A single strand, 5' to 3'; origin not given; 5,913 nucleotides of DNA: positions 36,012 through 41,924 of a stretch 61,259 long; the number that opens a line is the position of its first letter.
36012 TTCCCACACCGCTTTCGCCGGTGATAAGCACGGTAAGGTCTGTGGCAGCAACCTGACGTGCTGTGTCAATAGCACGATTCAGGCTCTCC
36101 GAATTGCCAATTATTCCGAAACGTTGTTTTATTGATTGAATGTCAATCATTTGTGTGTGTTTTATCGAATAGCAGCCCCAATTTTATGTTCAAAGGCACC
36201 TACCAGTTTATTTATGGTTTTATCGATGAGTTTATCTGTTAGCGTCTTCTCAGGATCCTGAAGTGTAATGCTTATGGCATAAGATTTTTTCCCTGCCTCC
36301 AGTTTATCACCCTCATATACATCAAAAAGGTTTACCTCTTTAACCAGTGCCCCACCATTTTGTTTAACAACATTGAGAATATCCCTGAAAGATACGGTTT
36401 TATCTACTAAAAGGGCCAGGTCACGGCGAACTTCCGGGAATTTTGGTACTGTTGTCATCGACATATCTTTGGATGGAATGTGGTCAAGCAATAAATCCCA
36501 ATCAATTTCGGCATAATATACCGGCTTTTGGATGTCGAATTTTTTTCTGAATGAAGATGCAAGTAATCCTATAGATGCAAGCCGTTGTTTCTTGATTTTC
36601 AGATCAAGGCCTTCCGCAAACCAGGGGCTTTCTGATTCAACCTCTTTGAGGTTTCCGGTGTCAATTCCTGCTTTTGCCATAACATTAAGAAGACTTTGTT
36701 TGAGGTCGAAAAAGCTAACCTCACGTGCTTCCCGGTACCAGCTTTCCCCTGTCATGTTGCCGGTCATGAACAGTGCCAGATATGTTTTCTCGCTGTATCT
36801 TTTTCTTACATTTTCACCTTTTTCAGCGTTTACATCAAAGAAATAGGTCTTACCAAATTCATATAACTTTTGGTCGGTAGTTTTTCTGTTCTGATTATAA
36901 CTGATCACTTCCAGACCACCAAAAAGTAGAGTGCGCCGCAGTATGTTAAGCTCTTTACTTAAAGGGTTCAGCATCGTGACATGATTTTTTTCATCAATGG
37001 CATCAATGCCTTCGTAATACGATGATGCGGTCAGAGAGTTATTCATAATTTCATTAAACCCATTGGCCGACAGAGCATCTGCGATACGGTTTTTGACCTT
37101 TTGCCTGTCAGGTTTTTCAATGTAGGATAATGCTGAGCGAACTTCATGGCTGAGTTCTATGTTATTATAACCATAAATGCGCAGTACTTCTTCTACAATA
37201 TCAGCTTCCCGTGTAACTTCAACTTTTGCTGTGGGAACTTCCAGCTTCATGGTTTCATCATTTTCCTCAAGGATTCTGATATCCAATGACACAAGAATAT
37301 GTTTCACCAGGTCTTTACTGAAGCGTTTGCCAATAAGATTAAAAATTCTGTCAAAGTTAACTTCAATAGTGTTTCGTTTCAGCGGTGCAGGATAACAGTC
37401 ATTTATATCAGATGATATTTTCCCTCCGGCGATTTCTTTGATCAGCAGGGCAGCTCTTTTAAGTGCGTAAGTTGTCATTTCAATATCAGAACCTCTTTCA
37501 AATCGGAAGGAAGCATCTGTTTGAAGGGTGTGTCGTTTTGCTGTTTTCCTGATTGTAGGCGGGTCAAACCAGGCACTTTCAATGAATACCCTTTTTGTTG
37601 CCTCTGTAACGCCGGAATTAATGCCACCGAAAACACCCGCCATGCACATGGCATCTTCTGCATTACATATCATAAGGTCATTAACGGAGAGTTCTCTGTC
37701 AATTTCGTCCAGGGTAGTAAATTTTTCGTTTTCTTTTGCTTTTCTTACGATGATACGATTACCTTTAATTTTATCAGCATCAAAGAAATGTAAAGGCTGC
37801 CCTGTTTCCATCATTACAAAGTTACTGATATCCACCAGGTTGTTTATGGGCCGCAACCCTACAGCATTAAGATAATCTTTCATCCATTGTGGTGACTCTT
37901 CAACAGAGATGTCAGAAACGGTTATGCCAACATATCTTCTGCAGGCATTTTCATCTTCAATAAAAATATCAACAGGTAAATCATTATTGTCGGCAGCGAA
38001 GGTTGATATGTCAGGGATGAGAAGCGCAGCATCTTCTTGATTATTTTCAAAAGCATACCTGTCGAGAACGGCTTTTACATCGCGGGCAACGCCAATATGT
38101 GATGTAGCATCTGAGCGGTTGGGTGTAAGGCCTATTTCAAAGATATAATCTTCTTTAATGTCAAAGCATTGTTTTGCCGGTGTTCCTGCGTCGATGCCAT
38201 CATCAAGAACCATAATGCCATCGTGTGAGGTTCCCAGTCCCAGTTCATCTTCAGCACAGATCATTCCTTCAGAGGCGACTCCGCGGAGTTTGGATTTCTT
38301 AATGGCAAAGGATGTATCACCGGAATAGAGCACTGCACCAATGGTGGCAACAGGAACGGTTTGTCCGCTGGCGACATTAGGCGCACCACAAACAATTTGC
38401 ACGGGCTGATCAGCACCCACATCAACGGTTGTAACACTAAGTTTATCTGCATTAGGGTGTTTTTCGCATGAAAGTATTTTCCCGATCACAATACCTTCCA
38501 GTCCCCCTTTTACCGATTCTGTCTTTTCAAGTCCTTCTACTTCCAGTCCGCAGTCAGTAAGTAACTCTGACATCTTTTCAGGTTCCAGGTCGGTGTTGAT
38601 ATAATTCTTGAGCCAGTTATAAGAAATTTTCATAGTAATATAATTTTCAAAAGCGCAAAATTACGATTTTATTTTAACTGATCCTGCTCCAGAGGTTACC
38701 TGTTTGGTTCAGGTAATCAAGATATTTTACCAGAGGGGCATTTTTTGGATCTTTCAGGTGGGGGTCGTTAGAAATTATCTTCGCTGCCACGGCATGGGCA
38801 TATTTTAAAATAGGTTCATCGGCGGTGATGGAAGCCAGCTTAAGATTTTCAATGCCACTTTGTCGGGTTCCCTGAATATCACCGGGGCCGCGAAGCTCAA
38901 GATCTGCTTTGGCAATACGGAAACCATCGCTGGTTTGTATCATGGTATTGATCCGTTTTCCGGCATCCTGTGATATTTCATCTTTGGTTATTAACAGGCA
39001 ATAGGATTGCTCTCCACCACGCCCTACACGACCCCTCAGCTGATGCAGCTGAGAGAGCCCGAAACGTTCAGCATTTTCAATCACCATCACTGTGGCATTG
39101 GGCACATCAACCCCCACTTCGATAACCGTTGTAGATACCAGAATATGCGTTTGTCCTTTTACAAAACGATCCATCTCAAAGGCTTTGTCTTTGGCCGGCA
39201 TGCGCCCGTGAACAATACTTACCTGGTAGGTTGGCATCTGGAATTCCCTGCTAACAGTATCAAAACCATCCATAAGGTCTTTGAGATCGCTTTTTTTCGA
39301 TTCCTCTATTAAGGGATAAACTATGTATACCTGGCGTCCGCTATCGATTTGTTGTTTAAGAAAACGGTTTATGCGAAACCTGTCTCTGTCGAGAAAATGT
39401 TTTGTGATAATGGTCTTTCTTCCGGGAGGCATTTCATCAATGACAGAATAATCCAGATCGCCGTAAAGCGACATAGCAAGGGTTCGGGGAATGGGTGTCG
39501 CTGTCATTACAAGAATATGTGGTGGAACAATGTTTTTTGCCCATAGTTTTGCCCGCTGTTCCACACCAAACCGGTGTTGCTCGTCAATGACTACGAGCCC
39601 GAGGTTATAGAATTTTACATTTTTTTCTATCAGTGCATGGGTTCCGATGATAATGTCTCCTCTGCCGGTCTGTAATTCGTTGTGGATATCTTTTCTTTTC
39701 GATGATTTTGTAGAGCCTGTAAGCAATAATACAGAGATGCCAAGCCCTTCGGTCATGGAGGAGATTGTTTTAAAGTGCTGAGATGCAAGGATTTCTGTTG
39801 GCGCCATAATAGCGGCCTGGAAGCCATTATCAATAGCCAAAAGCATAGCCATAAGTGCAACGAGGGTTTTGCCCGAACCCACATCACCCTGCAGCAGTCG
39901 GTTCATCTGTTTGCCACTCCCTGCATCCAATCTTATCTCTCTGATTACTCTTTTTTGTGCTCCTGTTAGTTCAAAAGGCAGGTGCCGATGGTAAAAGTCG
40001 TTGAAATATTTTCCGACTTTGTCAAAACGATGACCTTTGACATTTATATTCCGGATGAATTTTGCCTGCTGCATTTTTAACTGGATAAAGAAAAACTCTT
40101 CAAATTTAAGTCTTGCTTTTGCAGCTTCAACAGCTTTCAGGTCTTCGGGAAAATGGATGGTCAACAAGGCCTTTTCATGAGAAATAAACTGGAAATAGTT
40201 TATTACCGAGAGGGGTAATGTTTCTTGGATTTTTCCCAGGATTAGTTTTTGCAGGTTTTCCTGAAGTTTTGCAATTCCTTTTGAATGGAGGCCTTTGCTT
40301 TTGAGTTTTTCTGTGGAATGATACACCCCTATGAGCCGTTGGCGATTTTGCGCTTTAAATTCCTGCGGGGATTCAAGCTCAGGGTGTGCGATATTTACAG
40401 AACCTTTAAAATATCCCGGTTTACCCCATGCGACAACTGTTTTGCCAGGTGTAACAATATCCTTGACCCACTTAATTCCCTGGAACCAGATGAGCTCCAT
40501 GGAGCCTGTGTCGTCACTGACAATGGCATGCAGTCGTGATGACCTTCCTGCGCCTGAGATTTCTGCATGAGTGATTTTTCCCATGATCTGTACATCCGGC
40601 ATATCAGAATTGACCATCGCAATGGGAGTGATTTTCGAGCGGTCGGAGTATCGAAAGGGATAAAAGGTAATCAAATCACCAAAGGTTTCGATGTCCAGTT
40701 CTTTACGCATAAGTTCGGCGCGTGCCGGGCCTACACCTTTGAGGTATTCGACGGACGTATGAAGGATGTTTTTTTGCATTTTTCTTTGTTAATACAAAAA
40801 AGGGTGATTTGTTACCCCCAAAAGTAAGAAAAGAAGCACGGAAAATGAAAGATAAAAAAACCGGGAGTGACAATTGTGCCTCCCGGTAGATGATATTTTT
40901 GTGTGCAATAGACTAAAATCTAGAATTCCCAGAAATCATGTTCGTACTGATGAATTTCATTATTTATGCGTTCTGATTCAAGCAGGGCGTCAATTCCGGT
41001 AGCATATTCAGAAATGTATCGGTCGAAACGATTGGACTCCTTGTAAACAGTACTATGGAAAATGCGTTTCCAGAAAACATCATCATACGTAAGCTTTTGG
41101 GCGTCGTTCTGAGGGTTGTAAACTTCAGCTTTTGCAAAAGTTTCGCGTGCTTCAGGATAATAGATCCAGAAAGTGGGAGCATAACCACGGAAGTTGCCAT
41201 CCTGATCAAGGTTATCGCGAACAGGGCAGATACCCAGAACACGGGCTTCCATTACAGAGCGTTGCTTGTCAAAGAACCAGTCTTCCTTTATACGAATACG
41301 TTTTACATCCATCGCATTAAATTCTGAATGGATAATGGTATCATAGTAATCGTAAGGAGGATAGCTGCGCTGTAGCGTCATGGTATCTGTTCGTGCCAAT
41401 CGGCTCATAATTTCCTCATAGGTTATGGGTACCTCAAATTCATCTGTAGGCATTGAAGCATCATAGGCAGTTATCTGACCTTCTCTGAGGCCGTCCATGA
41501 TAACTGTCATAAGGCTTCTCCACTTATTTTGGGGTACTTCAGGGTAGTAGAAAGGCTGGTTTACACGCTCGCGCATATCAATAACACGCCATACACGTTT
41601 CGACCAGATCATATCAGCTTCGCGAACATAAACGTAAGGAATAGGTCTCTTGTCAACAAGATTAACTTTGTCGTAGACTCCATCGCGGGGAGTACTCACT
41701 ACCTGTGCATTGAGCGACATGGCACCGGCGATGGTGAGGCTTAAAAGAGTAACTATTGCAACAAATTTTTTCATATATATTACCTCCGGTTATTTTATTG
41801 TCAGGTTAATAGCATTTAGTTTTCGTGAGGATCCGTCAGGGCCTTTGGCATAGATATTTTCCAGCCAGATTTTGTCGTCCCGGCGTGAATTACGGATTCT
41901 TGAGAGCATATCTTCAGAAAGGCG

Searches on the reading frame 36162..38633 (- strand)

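Call 75: search_protein_families(library=pfam, proteins=[window:36162-38633:-], max_evalue=0.00001)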
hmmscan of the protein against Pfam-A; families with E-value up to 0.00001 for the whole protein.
window:36162-38633:- (823 aa): 5 families
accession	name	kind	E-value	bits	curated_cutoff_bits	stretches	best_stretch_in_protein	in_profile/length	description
PF03483.22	B3_4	-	5.3e-67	225.2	29.3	1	230-403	1-174/174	B3/4 domain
PF17759.6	tRNA_synthFbeta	-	6.4e-45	153.7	22.4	1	506-712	14-214/214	Phenylalanyl tRNA synthetase beta chain CLM domain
PF03147.19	FDX-ACB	-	5.8e-31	107.2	31.1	1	730-823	1-94/94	Ferredoxin-fold anticodon binding domain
PF01588.26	tRNA_bind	-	6.6e-25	87.5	27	1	48-151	1-95/96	Putative tRNA binding domain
PF03484.21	B5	-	4.8e-20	72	28.6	1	423-489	1-67/67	tRNA synthetase B5 domain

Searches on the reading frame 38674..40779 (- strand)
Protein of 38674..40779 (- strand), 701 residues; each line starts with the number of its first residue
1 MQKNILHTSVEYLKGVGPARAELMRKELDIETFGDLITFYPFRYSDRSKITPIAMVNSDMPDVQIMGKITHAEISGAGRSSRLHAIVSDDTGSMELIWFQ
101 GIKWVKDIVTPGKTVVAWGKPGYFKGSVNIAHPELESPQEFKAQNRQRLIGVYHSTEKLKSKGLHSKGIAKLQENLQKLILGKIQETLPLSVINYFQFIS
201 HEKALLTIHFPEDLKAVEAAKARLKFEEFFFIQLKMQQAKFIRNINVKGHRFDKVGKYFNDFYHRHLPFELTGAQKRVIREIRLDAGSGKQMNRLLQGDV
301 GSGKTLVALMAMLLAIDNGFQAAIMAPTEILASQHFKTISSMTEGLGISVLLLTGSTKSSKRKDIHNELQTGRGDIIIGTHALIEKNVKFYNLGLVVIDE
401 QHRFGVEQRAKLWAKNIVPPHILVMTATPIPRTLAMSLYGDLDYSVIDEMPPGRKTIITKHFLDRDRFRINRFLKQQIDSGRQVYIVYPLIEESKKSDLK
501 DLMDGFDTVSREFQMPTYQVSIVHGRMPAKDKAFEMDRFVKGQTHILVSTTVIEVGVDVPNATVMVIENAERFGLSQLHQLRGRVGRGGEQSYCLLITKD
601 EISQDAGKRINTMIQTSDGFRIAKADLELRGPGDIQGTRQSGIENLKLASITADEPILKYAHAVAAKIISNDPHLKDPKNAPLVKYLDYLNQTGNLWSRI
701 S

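Call 75: search_protein_families(library=pfam, proteins=[window:38674-40779:-], max_evalue=0.00001)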
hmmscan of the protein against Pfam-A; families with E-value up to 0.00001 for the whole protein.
window:38674-40779:- (701 aa): 5 families
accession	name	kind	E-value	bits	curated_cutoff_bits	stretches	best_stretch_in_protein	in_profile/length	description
PF00270.35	DEAD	-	4.4e-27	95.3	26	1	274-434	3-164/167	DEAD/DEAH box helicase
PF00271.37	Helicase_C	-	1.1e-22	80.8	23.5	1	477-589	9-110/110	Helicase conserved C-terminal domain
PF19833.4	RecG_dom3_C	-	1.4e-21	76.8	26.8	1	616-701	1-87/87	ATP-dependent DNA helicase RecG, domain 3, C-terminal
PF17191.10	RecG_wedge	-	1.9e-20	73.5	23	1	10-164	2-151/162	RecG wedge domain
PF04851.21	ResIII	-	8.9e-12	45.7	22.5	1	270-429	3-162/164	Type III restriction enzyme, res subunit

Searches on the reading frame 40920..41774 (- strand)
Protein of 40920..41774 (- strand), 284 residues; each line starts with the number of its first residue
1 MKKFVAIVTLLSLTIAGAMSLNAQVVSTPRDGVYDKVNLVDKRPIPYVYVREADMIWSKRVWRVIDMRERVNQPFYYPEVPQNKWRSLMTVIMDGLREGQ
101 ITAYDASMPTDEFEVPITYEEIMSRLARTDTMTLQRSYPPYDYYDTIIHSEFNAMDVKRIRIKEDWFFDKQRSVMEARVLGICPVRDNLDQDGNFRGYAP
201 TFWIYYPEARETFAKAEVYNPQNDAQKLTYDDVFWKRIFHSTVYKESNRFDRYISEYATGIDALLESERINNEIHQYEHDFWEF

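Call 75: search_protein_families(library=pfam, proteins=[window:40920-41774:-], max_evalue=0.00001)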
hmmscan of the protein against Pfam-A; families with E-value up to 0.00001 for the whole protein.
window:40920-41774:- (284 aa): 1 family
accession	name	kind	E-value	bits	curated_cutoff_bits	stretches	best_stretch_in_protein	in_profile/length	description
PF19841.4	GldN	-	1e-74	251.5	23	1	50-283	1-228/228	Gliding motility associated protein GldN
